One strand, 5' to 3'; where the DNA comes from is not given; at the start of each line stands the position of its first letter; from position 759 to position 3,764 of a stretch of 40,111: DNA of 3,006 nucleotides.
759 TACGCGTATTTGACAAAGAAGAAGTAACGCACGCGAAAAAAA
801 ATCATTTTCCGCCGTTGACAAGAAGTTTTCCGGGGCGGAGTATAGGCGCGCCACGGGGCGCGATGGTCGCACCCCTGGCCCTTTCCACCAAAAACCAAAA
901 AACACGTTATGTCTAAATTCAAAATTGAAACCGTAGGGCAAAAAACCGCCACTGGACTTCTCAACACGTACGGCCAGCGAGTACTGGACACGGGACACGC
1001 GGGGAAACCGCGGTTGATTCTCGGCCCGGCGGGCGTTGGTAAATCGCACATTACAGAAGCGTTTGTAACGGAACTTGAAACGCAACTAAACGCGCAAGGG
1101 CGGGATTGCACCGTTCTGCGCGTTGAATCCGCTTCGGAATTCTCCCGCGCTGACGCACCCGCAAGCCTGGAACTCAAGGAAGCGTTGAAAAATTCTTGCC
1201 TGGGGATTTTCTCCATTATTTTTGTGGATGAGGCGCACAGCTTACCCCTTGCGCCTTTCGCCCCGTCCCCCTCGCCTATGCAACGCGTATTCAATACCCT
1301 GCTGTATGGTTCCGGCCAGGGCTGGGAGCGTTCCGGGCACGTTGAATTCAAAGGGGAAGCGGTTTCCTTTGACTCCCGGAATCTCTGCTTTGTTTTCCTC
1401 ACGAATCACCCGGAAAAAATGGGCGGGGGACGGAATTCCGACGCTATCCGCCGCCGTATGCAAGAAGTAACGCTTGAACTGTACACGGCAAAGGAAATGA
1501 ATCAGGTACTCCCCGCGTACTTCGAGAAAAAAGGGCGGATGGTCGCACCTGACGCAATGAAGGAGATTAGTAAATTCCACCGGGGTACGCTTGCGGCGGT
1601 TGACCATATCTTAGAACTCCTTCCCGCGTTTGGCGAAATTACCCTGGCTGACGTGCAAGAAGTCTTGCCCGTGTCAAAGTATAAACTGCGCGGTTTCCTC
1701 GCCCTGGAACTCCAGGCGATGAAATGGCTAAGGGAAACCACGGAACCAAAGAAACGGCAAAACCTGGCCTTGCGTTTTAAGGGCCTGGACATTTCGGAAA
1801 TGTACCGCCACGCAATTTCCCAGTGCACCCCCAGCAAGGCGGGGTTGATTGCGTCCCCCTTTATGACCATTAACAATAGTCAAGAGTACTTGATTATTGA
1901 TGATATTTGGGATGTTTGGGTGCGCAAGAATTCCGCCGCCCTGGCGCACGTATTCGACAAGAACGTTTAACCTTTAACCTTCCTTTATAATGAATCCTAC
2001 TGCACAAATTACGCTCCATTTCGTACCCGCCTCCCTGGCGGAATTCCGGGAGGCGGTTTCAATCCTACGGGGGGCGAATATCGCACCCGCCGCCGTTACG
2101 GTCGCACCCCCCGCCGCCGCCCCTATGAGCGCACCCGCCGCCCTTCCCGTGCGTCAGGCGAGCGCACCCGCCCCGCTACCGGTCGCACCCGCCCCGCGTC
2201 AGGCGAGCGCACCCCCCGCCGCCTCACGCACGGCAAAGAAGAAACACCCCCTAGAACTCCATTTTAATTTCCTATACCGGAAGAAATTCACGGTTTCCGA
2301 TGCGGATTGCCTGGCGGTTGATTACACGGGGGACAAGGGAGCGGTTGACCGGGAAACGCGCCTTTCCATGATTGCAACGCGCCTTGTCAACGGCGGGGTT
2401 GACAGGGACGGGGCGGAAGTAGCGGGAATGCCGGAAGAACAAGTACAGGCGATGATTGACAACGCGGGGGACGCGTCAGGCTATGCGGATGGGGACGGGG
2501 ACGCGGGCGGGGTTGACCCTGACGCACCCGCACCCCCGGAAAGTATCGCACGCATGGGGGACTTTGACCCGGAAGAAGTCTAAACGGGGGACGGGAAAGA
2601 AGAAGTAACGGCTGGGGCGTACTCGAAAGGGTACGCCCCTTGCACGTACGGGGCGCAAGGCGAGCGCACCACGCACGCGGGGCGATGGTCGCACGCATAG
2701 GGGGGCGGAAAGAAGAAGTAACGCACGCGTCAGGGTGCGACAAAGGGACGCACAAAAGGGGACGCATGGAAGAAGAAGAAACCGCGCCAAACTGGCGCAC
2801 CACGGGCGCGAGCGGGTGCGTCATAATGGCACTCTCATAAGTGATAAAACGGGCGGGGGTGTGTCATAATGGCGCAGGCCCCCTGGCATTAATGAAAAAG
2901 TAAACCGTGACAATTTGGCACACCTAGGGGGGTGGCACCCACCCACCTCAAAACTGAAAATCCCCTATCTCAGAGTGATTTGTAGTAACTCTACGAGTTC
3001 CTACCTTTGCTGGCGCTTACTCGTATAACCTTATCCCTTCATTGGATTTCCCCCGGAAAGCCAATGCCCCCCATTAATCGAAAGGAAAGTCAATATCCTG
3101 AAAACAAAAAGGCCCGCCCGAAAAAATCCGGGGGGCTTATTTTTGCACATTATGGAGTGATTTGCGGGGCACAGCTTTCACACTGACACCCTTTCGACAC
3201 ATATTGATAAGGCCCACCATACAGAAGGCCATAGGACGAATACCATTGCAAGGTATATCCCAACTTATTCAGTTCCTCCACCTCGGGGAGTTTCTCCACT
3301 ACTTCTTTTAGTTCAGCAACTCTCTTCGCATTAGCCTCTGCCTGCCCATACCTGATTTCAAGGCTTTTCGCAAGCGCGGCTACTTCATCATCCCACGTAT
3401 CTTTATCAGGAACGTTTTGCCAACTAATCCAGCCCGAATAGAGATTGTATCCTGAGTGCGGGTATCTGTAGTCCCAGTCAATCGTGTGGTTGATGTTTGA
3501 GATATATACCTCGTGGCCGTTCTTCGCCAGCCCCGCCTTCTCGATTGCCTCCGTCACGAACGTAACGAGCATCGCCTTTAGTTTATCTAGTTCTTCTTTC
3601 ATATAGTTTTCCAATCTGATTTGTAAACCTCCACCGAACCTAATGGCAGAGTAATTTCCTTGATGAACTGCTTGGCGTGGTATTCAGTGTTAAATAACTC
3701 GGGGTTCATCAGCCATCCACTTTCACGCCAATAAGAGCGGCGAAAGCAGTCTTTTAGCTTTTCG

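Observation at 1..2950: GC-rich, repeat-saturated 2.9-kb module with strand-polar GCAC-terminated boxes around an AAA+ ATPase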

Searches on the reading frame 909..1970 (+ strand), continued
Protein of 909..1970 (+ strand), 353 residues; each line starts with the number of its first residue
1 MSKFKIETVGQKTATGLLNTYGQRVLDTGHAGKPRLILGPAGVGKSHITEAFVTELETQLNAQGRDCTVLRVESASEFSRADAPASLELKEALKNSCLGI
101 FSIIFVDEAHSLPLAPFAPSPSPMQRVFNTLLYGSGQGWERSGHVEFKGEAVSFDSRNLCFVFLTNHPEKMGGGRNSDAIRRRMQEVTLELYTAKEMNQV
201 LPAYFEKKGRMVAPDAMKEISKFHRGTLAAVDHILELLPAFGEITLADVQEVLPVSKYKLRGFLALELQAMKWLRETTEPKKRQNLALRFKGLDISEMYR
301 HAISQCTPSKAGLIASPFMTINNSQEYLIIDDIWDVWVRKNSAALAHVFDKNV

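Call 65: find_encoding_contigs(protein=P0023, flank=8000, max_places=1)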
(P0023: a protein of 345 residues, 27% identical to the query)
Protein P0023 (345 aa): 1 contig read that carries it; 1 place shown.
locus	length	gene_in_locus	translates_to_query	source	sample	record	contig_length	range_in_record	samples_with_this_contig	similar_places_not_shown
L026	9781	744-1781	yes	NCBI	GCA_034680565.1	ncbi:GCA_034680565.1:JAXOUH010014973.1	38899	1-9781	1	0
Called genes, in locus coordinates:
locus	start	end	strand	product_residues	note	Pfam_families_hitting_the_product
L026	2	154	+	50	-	?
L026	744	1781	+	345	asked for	PF00004:AAA (weak), PF13401:AAA_22 (faint)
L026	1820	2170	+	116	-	-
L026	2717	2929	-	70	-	-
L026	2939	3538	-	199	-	-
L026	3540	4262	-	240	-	PF01541:GIY-YIG (weak)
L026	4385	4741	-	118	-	-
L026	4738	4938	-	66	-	-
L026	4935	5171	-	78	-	-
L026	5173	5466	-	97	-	-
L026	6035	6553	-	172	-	PF09643:YopX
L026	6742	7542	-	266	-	PF01507:PAPS_reduct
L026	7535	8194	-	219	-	-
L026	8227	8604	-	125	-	PF18909:dGTP_diPhyd_N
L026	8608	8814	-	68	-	-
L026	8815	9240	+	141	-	PF10107:Endonuc_Holl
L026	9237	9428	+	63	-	-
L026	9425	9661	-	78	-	-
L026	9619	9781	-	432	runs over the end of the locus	PF05265:DUF723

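Call 66: find_encoding_contigs(protein=P0007, flank=6000, max_places=1)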
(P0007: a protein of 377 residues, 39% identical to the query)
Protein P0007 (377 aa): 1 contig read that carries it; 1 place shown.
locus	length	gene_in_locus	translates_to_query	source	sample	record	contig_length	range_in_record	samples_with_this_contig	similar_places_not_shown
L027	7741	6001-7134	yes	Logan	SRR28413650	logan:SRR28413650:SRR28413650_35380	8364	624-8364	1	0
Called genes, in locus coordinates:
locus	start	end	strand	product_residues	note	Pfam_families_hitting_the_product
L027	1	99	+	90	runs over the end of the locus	-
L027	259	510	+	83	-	-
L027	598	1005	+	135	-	-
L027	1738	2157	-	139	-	-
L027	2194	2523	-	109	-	-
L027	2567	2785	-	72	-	-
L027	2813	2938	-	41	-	-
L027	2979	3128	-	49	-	-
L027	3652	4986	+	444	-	-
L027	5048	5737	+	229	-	PF13230:GATase_4 (weak)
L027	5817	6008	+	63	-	-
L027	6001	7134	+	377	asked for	PF13401:AAA_22 (faint), PF00004:AAA (weak)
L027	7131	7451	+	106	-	-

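Call 75: fold_search(model_id=the predicted structure, library=viral)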
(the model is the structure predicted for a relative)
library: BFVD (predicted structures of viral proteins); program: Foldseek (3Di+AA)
matches with E <= 10: 1464; with E <= 0.001: 206
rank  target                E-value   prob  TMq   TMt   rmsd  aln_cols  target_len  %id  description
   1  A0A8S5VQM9            1.1e-10  1.00  0.44  0.26   6.7       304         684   17  (no name in the UniProt tables at hand)
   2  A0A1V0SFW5            1.3e-08  1.00  0.44  0.35   7.3       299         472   14  Replication factor C small subunit [Hokovirus HKV1]
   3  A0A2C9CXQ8            3.3e-08  1.00  0.44  0.48   7.2       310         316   14  Sliding-clamp-loader large subunit [Yersinia phage fHe-Yen9-04]
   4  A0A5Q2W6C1            3.7e-08  1.00  0.37  0.44   8.4       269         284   15  (no name in the UniProt tables at hand)
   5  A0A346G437            4.2e-08  1.00  0.43  0.44   8.1       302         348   14  (no name in the UniProt tables at hand)
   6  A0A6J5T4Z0            4.7e-08  1.00  0.42  0.46   9.5       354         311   15  Sliding-clamp-loader large subunit [uncultured Caudovirales phage]
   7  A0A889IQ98            8.7e-08  1.00  0.43  0.42   6.3       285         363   16  (no name in the UniProt tables at hand)
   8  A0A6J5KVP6            9.9e-08  1.00  0.38  0.20   6.9       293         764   15  ATP-dependent Clp protease ATP-binding subunit [uncultured Caudovirales phage]
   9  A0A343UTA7            1.0e-07  1.00  0.43  0.48   7.4       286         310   14  (no name in the UniProt tables at hand)
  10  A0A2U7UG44            1.3e-07  1.00  0.43  0.39   7.0       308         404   13  Replication factor C subunit [Pandoravirus macleodensis]
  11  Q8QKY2                1.6e-07  1.00  0.44  0.47   5.5       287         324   16  EsV-1-87 [Ectocarpus siliculosus virus 1 (isolate New Zealand/Kaikoura/1988)]
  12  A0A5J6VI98            1.6e-07  1.00  0.42  0.46   6.9       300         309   15  ATPase family protein [Megaviridae environmental sample]
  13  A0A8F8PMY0            1.7e-07  1.00  0.46  0.50  10.8       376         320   14  Replication factor C clamp loader [Clandestinovirus]
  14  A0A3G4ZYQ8            3.0e-07  1.00  0.44  0.20   6.0       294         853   14  AAA family ATPase [Gaeavirus sp.]
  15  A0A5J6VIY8            3.0e-07  1.00  0.44  0.33   6.6       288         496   14  ATPase family protein [Megaviridae environmental sample]
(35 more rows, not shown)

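Call 85: search_dna_similar(query=window:909-1970:+, collection=phages, mode=protein, max_evalue=0.001, max_rows=20)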
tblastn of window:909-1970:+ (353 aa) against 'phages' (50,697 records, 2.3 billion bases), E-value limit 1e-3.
No match.

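Call 86: search_dna_similar(query=P0018, collection=phages, mode=protein, max_evalue=0.001, max_rows=12)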
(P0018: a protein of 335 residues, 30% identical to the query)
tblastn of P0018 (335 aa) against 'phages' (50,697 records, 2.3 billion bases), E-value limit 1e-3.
No match.

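Call 87: search_dna_similar(query=P0030, collection=phages, mode=protein, max_evalue=0.001, max_rows=12)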
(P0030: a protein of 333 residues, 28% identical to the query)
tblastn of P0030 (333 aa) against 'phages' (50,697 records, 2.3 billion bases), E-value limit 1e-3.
Records with a match: 5; places in all: 5; records where one place covers at least 80% of the query: 1.
Best place of each record, by identity: <60% 5.
By first word of the organism name: Bacteriophage 5.
By host as written in the record: - 5.
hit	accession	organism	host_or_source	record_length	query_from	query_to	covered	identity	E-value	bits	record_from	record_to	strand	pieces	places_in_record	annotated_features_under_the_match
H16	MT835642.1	Bacteriophage sp.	human fecal samples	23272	42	319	83%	25.0%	8e-10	66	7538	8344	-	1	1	record has no annotation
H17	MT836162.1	Bacteriophage sp.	human fecal samples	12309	4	224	66%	28.5%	2e-5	52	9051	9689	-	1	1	record has no annotation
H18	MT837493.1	Bacteriophage sp.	human fecal samples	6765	7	232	68%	27.3%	7e-4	47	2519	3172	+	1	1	record has no annotation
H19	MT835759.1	Bacteriophage sp.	human fecal samples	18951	6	223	65%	28.1%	1e-4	50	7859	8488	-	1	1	record has no annotation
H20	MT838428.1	Bacteriophage sp.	human fecal samples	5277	16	224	63%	27.3%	2e-5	52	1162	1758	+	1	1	record has no annotation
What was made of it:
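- Tried and rejected: Distant member P0030 hits only unannotated gut phage contigs (call 87).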

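Call 89: search_dna_similar(query=window:909-1970:+, collection=plasmids, mode=protein, max_evalue=0.001, max_rows=10)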
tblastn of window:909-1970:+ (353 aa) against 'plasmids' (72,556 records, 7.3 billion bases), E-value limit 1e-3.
No match.
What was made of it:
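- No homologue is found on 72,556 plasmids (call 89).
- Tried and rejected: TBLASTN of the ATPase against phages and plasmids: no match (calls 85, 89).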

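Call 92: find_encoding_contigs(protein=P0019, flank=5000, max_places=1)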
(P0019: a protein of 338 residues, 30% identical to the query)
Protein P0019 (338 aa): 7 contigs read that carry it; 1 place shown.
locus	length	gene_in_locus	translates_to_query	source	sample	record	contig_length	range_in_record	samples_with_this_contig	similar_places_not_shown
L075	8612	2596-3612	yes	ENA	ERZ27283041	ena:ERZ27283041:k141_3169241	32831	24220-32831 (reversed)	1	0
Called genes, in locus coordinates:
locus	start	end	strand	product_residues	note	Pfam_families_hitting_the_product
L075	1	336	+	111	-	?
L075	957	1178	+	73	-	-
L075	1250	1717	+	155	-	-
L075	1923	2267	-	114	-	-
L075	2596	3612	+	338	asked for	-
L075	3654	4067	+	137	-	-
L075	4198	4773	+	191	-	-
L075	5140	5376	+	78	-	-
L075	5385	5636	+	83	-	-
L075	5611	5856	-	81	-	-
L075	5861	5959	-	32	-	-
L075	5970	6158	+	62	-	-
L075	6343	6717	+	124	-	-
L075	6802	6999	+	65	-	PF01555:N6_N4_Mtase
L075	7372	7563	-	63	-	-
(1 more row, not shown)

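Call 93: find_encoding_contigs(protein=P0022, flank=5000, max_places=1)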
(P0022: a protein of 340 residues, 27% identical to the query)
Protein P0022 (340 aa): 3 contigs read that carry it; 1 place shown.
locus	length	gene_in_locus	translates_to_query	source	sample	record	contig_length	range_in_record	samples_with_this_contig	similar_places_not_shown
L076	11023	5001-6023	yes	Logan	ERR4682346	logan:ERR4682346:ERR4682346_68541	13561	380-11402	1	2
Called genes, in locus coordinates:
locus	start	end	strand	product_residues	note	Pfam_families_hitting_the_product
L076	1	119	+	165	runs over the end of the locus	?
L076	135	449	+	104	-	-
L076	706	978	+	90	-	-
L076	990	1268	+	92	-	-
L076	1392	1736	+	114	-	-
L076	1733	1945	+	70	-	-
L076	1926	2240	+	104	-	-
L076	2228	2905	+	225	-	PF13230:GATase_4, PF13522:GATase_6 (weak)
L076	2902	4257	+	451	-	-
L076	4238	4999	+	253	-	PF13230:GATase_4 (weak), PF13522:GATase_6 (weak)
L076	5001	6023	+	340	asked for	PF05496:RuvB_N (faint), PF13191:AAA_16, PF25199:nSTAND_NTPase5 (weak), PF00004:AAA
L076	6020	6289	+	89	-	-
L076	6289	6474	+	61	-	-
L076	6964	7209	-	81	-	-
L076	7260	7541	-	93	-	-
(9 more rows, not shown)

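Call 111: search_protein_families(library=padloc, proteins=[window:909-1970:+, P0003, P0022], max_evalue=0.01)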
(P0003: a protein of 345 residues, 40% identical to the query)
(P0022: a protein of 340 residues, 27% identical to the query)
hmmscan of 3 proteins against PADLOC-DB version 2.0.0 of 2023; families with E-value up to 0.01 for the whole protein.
window:909-1970:+ (353 aa): 0 families

P0003 (345 aa): 7 families
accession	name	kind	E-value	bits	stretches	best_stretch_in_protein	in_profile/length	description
PDLC03838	DolB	-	0.00012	19.5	1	4-53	140-190/375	-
PDLC02196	IetA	-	0.00065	17.2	1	27-64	120-156/374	-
PDLC00915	TRIP13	-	0.0021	15.5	1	31-56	65-90/302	TRIP13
PDLC04232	IetA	-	0.003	15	1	30-52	117-139/330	-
PDLC04789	PDC-S01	-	0.0038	14.3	1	23-107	11-89/375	-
PDLC02195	IetA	-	0.0081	13.5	0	27-53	135-161/395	-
PDLC04788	PDC-S01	-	0.009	13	0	32-104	22-97/448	-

P0022 (340 aa): 4 families
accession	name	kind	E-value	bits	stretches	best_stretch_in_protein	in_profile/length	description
PDLC03838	DolB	-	7.3e-05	20.2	1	3-50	139-187/375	-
PDLC04789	PDC-S01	-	0.0005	17.2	1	27-121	15-108/375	-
PDLC02196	IetA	-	0.0027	15.2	0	31-54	124-147/374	-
PDLC04232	IetA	-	0.0033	14.9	0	28-60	115-147/330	-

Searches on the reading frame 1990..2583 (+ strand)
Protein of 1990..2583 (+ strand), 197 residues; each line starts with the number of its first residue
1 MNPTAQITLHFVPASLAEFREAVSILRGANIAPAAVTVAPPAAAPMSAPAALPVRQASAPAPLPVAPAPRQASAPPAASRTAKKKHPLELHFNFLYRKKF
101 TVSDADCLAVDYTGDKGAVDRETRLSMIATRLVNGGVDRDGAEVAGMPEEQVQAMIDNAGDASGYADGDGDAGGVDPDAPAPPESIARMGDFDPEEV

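Call 9: search_protein_families(library=pfam, proteins=[window:1990-2583:+], max_evalue=0.1)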
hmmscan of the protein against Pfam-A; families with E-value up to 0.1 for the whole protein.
window:1990-2583:+ (197 aa): 0 families

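Call 13: search_protein_families(library=phrogs, proteins=[window:1990-2583:+], max_evalue=0.001)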
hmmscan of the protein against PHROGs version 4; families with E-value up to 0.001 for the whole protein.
window:1990-2583:+ (197 aa): 0 families

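Call 73: search_solved_structures(query=A5, max_evalue=10)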
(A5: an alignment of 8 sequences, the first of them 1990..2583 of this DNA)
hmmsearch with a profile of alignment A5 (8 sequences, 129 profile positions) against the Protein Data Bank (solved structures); distinct sequences matched with E-value up to 10: 5.
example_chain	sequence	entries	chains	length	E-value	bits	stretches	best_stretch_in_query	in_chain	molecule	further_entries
6edb_A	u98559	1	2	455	0.17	16.1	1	49-107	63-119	Sex-determining region Y protein,Cyclic GMP-AMP synthase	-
5nr6_A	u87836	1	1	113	0.58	14.4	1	9-83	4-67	MatB protein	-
9t0z_P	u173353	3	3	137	1.7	12.9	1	44-122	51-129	Small ribosomal subunit protein bS16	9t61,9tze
9ucl_A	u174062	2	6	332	4.4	11.5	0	3-27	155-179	H3-PrAC-5350A,2-dehydro-3-deoxyphosphogluconate aldolase/4-hydroxy-2-oxoglutarate aldolase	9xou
9uaq_A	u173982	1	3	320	4.7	11.4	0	3-27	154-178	H3-PrAC-5350A,2-dehydro-3-deoxyphosphogluconate aldolase/4-hydroxy-2-oxoglutarate aldolase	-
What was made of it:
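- On RuvB family: No RuvA homologue was found, and the partner is unrelated by sequence (calls 9, 73).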

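Call 110: search_protein_families(library=phrogs, alignment_id=A5, max_evalue=0.01)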
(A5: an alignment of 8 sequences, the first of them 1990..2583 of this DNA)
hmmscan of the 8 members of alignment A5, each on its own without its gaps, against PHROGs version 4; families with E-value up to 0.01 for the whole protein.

A. member 1, window:1990-2583:+ (197 aa): 0 families

B. families by the number of members that match (of 8 scanned): 0 families
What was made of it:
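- On Iteron-type replication origin: The partner has no family hit (calls 9, 73, 110).
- Closest known: RuvB, with its partner RuvA. Different: The partner shows no detectable similarity to RuvA or to any PDB, Pfam or PHROG family (calls 9, 73, 110).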

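Call 111: search_protein_families(library=padloc, proteins=[window:1990-2583:+], max_evalue=0.01)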
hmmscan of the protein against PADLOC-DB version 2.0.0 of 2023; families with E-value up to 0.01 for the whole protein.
window:1990-2583:+ (197 aa): 0 families

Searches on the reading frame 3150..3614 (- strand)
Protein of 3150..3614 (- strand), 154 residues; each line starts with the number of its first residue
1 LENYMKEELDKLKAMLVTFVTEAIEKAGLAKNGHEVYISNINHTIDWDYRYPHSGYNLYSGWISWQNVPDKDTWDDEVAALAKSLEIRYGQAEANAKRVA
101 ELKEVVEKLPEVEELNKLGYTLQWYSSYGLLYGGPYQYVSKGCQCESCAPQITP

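Call 9: search_protein_families(library=pfam, proteins=[window:3150-3614:-], max_evalue=0.1)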
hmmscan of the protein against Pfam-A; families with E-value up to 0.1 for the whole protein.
window:3150-3614:- (154 aa): 1 family
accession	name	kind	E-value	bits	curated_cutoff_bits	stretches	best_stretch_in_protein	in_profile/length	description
PF17334.7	CsgA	-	0.04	15.1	25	0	84-109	55-82/83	Minor curli fiber component A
